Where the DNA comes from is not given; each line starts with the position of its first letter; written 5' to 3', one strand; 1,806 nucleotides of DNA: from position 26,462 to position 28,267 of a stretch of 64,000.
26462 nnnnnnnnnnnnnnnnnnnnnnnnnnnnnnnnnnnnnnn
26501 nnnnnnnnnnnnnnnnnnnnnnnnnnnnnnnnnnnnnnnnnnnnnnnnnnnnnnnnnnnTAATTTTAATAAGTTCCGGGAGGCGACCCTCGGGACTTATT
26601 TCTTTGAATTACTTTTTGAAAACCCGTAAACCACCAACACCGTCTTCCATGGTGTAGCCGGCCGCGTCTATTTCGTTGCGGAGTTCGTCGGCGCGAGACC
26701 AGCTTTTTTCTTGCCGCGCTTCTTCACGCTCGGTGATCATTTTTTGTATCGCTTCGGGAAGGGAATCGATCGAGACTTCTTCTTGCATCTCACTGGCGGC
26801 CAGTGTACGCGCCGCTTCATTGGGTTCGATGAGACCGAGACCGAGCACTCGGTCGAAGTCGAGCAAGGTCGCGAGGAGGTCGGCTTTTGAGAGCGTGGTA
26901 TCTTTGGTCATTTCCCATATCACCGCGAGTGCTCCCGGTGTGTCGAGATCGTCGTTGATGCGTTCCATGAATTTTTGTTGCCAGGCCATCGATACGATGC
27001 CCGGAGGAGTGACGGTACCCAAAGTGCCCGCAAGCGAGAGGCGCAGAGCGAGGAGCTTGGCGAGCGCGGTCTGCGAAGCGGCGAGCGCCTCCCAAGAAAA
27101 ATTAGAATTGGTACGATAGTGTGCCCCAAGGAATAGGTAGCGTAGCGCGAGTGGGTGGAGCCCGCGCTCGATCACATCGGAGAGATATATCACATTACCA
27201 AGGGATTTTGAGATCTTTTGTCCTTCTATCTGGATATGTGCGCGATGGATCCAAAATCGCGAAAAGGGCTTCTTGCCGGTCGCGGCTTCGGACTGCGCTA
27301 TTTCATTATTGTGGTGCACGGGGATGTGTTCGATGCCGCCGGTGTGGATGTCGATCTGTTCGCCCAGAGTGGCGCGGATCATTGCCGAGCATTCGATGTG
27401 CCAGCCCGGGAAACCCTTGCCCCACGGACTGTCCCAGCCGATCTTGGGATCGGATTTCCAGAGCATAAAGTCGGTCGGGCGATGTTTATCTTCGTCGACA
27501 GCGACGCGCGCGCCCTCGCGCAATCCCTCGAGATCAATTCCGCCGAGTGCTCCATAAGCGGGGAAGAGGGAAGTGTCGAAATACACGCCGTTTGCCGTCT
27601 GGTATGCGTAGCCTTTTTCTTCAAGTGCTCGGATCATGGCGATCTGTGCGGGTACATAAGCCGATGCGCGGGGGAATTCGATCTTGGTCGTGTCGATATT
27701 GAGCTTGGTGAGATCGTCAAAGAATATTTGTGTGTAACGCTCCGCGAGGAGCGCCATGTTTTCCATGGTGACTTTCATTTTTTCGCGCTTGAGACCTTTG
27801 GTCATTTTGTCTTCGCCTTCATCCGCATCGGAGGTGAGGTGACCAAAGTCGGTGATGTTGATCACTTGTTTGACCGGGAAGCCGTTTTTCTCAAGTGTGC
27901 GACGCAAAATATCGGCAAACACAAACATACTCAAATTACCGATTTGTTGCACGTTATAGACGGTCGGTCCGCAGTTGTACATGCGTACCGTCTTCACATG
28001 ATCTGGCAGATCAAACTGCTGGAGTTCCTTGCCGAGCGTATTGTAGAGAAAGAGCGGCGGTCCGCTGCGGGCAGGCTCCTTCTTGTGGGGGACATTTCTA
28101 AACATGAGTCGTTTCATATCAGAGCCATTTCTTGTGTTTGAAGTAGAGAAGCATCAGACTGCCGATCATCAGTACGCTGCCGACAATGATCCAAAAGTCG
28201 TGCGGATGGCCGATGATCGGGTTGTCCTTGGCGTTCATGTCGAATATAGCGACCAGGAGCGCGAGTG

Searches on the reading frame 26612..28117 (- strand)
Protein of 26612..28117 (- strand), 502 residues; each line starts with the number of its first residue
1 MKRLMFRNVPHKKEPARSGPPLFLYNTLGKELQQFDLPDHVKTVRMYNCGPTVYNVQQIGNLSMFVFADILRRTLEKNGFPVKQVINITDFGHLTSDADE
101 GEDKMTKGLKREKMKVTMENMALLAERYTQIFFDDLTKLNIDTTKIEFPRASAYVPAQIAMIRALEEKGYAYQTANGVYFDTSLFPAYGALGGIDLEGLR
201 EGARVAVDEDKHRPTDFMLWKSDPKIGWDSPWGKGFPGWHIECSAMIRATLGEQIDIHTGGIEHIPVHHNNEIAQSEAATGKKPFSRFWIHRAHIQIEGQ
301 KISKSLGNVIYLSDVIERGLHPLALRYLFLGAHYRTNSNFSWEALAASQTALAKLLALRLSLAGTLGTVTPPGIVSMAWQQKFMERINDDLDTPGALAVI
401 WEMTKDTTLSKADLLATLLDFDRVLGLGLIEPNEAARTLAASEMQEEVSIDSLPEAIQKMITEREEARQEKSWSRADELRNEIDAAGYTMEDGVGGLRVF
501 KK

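Call 81: find_homologous_proteins(query=window:26612-28117:-, max_evalue=1e-50)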
Query window:26612-28117:- (502 aa): 7999 proteins with E <= 1e-50 among 8000 candidates; the best 120 are listed.
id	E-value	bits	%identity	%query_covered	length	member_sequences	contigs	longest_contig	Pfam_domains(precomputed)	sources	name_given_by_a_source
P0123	0.0e+0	1139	100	99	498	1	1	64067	PF09334.18,PF01406.26,PF23493.2,PF00133.29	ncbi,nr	ncbi:cysteine--tRNA ligase [Candidatus Kaiserbacteria bacterium]|nr:cysteine--tRNA ligase [Candidatu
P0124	2.2e-298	1008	87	99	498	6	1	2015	PF09334.18,PF01406.26,PF01921.25,PF00133.29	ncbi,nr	ncbi:cysteine--tRNA ligase [Candidatus Kaiserbacteria bacterium]|nr:cysteine--tRNA ligase [Candidatu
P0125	1.5e-272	923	81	100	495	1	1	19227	PF09334.18,PF01406.26,PF23493.2,PF01921.25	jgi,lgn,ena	-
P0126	7.3e-257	871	77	99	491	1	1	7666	PF09334.18,PF01406.26,PF23493.2,PF01921.25,PF00133.29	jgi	jgi:cysteinyl-tRNA synthetase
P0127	2.9e-250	850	75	100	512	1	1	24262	PF09334.18,PF01406.26,PF23493.2,PF01921.25,PF00133.29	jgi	-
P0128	1.7e-240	817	71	99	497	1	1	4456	PF09334.18,PF01406.26,PF23493.2,PF01921.25,PF00133.29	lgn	-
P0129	1.0e-238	811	73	96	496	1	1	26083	PF09334.18,PF01406.26,PF23493.2,PF01921.25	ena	-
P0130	3.0e-238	810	72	98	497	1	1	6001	PF09334.18,PF01406.26,PF23493.2,PF01921.25,PF00133.29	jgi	jgi:cysteinyl-tRNA synthetase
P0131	2.6e-237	807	70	99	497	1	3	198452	PF09334.18,PF01406.26,PF23493.2,PF01921.25,PF00133.29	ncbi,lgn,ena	-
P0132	3.4e-236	803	72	96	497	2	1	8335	PF09334.18,PF01406.26,PF23493.2,PF01921.25,PF00133.29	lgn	-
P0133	1.7e-235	801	71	98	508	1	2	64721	PF09334.18,PF01406.26,PF23493.2,PF01921.25,PF00133.29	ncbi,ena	-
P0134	5.8e-233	792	71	97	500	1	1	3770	PF09334.18,PF01406.26,PF23493.2,PF01921.25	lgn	-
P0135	8.1e-233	792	72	96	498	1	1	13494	PF09334.18,PF01406.26,PF23493.2,PF01921.25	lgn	-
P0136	1.1e-232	792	70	98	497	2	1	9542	PF09334.18,PF01406.26,PF23493.2,PF01921.25,PF00133.29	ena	-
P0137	1.3e-231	788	70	96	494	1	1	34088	PF09334.18,PF01406.26,PF23493.2,PF01921.25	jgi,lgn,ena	-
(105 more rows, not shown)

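Call 82: find_encoding_contigs(protein=P0125, flank=6000, max_places=1)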
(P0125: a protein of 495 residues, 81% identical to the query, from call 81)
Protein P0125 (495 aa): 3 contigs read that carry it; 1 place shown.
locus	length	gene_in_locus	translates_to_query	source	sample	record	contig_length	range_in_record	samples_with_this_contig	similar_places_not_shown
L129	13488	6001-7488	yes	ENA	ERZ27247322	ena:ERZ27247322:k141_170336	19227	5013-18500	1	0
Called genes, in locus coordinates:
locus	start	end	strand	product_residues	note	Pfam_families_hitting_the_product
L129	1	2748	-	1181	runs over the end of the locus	PF00041:fn3, PF13313:DUF4082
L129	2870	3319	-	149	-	PF01281:Ribosomal_L9_N, PF03948:Ribosomal_L9_C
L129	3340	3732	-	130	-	-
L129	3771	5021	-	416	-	PF00595:PDZ, PF13180:PDZ_2 (weak), PF17820:PDZ_6, PF03572:Peptidase_S41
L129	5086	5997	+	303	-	PF01544:CorA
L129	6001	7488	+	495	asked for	PF01921:tRNA-synt_1f (faint), PF01406:tRNA-synt_1e, PF09334:tRNA-synt_1g (faint), PF23493:CysS_C (weak)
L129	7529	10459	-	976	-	PF00133:tRNA-synt_1, PF09334:tRNA-synt_1g, PF13603:tRNA-synt_1_2, PF00133:tRNA-synt_1, PF00293:NUDIX, PF08264:Anticodon_1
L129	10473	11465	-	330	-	PF18920:DUF5671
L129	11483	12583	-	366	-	PF01926:MMR_HSR1, PF02421:FeoB_N (weak), PF06071:YchF-GTPase_C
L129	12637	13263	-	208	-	PF01386:Ribosomal_L25p, PF14693:Ribosomal_TL5_C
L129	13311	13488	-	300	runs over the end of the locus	?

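Call 83: find_encoding_contigs(protein=P0127, flank=6000, max_places=1)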
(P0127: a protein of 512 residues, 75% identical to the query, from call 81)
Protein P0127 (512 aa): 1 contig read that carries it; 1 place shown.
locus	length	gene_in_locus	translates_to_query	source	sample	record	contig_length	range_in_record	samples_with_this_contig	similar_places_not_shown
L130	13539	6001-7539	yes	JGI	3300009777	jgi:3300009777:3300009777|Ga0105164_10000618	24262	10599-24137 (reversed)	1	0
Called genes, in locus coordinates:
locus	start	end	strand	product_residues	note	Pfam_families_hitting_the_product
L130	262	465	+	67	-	PF00313:CSD, PF08206:OB_RNB (weak)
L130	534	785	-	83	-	-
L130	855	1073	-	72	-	-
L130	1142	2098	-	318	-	PF00389:2-Hacid_dh, PF02826:2-Hacid_dh_C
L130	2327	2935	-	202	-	PF00929:RNase_T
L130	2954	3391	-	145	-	PF01281:Ribosomal_L9_N, PF03948:Ribosomal_L9_C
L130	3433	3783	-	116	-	-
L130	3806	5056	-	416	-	PF00595:PDZ, PF13180:PDZ_2 (weak), PF17820:PDZ_6, PF03572:Peptidase_S41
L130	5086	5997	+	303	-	PF01544:CorA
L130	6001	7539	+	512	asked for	PF00133:tRNA-synt_1 (faint), PF01406:tRNA-synt_1e, PF01921:tRNA-synt_1f (faint), PF09334:tRNA-synt_1g (faint), PF23493:CysS_C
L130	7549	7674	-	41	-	-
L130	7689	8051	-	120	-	-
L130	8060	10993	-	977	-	PF00133:tRNA-synt_1, PF09334:tRNA-synt_1g, PF13603:tRNA-synt_1_2, PF00293:NUDIX, PF00133:tRNA-synt_1, PF09334:tRNA-synt_1g (weak), PF08264:Anticodon_1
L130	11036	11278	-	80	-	-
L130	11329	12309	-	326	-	PF18920:DUF5671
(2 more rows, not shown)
